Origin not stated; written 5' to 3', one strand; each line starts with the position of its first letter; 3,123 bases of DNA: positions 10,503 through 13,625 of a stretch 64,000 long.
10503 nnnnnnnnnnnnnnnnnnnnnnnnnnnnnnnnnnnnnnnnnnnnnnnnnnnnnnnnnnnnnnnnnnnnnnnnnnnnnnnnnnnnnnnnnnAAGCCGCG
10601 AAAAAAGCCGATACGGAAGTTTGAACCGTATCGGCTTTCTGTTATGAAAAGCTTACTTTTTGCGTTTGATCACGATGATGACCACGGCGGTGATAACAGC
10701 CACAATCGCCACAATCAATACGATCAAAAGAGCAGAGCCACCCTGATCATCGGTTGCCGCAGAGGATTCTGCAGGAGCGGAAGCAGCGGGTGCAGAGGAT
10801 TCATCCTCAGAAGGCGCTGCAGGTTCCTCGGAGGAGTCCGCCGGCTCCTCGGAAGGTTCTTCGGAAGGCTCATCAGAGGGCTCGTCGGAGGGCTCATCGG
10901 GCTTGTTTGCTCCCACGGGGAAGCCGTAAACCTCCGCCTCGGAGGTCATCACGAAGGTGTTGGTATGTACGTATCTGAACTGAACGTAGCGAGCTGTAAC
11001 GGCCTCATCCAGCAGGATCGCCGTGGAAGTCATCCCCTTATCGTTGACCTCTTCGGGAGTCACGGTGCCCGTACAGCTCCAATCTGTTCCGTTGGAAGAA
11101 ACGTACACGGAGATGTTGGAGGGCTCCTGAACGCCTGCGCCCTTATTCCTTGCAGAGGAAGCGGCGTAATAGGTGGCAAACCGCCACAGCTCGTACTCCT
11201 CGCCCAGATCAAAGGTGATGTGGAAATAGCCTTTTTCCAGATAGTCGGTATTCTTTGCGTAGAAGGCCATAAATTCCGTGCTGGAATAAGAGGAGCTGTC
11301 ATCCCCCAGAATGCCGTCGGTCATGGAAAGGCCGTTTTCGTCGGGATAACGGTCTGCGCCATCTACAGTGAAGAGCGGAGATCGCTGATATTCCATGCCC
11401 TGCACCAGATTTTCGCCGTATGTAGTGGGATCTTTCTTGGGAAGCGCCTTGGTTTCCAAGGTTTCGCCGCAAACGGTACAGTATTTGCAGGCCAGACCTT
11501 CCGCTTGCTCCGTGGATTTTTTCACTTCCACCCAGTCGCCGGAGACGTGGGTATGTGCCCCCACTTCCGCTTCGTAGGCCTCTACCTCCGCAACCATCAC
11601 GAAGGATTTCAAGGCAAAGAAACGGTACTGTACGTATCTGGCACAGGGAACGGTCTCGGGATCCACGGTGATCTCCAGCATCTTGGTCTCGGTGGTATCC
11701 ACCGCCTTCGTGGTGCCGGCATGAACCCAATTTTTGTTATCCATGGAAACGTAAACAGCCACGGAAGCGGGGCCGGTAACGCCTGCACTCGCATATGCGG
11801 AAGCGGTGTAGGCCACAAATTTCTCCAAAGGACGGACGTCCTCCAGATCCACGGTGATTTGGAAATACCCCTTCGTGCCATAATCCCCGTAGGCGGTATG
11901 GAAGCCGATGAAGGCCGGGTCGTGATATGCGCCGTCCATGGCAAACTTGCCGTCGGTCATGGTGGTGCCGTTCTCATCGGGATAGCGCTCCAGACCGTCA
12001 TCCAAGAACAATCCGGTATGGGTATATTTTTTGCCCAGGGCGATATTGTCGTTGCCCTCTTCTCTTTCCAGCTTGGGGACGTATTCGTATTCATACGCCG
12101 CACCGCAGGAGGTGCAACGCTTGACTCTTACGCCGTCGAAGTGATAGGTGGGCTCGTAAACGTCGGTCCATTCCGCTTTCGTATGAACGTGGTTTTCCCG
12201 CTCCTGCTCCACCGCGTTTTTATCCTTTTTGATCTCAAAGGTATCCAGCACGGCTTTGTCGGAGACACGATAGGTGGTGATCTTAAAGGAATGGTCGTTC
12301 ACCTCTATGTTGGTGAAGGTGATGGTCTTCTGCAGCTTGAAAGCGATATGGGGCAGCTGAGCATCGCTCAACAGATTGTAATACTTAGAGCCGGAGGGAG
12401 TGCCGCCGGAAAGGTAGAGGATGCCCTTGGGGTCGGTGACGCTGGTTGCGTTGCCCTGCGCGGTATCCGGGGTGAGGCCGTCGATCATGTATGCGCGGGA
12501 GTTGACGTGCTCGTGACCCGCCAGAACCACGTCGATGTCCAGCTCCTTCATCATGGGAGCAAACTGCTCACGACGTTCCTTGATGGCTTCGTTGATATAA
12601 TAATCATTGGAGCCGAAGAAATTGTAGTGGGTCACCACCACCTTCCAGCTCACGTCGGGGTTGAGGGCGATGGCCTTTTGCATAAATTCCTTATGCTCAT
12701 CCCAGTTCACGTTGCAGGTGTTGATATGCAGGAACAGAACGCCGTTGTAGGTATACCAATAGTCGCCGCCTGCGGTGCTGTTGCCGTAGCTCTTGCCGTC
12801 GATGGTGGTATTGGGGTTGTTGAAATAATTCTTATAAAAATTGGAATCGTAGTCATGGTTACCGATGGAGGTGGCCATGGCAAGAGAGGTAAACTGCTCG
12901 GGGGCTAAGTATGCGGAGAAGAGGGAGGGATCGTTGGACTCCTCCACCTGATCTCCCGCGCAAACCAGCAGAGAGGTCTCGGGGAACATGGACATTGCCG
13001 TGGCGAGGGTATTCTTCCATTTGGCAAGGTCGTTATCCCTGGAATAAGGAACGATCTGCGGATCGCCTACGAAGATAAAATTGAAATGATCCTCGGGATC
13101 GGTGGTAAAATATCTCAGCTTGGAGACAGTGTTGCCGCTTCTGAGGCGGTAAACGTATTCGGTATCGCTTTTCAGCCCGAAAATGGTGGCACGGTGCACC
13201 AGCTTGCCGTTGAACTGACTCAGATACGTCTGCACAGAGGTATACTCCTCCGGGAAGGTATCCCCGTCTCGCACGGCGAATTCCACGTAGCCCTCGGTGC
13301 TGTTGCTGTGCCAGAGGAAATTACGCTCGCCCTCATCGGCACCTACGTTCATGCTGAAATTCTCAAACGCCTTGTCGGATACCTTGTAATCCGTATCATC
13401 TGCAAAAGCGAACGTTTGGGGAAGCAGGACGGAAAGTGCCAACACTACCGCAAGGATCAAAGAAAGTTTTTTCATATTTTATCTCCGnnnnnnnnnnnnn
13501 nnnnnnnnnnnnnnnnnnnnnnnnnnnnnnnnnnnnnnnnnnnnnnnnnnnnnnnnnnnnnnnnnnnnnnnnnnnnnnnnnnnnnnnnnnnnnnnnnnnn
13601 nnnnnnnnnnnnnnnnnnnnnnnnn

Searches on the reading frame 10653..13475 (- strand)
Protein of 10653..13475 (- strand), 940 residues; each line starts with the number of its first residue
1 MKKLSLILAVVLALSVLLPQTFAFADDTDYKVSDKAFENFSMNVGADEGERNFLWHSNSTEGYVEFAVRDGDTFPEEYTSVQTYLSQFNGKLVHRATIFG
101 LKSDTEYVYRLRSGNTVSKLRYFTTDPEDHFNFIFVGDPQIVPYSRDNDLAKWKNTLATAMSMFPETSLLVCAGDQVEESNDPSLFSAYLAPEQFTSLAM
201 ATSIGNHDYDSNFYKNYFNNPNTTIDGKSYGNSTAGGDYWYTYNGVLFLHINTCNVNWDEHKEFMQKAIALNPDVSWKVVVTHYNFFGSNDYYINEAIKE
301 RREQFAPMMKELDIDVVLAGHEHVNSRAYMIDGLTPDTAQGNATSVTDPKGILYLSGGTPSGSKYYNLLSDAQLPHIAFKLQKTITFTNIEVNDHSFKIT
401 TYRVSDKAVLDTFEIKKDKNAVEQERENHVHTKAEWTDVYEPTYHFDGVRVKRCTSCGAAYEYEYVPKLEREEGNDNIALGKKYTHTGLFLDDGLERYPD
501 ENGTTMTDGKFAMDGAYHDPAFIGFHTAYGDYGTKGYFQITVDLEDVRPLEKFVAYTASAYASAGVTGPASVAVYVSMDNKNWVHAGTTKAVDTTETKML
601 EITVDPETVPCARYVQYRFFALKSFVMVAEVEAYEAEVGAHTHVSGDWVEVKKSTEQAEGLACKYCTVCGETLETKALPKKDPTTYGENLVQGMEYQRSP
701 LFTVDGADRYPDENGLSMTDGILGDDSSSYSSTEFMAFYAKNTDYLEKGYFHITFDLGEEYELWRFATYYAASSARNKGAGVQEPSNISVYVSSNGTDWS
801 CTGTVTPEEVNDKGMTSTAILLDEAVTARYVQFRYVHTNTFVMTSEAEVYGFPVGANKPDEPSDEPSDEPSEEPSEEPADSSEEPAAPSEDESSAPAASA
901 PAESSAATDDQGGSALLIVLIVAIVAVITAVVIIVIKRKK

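Call 17: search_protein_families(library=pfam, proteins=[window:10653-13475:-], max_evalue=0.0001)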
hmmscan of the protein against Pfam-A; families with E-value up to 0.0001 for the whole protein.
window:10653-13475:- (940 aa): 4 families
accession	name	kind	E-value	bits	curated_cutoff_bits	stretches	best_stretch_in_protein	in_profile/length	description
PF00149.33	Metallophos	-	1e-13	52.6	21.5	1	132-324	2-190/191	Calcineurin-like phosphoesterase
PF00754.31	F5_F8_type_C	-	2e-13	51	28.2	1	746-839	34-116/127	F5/8 type C domain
PF22633.2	F5_F8_type_C_2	-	3.8e-09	37.5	27.8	0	753-832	22-90/91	NedA-like, galactose-binding domain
PF16656.11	Pur_ac_phosph_N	-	5.1e-09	37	30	1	39-125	3-93/93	Purple acid Phosphatase, N-terminal domain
